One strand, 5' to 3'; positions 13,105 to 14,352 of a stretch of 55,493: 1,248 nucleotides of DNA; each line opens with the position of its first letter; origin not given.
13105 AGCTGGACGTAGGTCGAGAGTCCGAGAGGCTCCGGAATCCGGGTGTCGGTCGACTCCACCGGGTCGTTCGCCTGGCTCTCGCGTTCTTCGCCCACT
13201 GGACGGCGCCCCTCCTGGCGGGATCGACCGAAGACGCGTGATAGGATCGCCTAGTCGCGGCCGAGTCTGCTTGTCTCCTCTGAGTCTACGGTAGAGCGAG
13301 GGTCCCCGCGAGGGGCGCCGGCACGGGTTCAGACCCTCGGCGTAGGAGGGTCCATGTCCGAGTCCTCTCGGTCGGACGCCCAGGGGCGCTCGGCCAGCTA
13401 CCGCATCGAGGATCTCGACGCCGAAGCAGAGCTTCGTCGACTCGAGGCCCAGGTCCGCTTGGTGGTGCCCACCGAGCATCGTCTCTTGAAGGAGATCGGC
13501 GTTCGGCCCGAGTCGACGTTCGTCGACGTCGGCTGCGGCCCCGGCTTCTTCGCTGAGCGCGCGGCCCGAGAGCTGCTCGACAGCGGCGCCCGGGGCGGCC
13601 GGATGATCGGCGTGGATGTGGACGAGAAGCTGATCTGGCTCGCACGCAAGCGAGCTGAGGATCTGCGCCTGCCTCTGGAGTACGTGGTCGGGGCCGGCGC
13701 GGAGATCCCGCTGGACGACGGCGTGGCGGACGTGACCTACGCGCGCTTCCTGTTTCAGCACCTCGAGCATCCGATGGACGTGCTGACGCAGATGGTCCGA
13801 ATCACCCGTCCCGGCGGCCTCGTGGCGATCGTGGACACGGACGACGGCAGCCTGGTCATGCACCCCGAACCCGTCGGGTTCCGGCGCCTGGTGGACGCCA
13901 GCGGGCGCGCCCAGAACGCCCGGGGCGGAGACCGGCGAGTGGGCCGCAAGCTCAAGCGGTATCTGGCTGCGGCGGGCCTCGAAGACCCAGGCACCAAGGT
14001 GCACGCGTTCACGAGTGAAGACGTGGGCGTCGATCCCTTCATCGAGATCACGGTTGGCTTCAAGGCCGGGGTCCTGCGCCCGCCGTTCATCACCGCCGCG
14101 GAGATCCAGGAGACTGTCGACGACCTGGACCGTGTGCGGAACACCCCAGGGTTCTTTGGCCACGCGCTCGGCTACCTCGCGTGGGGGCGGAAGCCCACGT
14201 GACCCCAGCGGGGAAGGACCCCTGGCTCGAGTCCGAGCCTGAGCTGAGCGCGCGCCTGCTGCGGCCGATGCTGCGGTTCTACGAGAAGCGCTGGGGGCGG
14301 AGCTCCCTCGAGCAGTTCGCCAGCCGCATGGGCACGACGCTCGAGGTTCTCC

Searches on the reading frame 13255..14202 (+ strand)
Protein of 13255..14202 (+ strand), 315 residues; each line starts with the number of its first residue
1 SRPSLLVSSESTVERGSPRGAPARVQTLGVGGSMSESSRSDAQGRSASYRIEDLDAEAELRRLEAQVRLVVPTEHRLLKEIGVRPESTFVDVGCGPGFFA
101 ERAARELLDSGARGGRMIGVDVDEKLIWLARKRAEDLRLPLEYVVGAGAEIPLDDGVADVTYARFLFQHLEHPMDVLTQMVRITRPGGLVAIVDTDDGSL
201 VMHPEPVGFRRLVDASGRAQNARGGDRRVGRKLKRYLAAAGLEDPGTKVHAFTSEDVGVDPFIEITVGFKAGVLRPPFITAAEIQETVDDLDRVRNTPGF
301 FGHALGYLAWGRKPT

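Call 46: search_protein_families(library=pfam, proteins=[window:13255-14202:+], max_evalue=0.0001)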
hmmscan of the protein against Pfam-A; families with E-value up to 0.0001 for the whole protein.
window:13255-14202:+ (315 aa): 6 families
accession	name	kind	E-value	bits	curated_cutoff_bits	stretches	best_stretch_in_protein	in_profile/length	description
PF08241.18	Methyltransf_11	-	7.8e-18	65.4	21.2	1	90-192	1-95/95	Methyltransferase domain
PF13649.12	Methyltransf_25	-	9.9e-16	58.7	27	1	90-188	2-97/97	Methyltransferase domain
PF13847.12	Methyltransf_31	-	1e-11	45.2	27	1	87-196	5-113/145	Methyltransferase domain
PF01209.24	Ubie_methyltran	-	6.2e-11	42.5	20.1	1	79-196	41-155/233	ubiE/COQ5 methyltransferase family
PF08242.18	Methyltransf_12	-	7.8e-10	39.8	30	1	90-189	1-97/98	Methyltransferase domain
PF13489.12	Methyltransf_23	-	2.3e-08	34.4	27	1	83-243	20-160/164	Methyltransferase domain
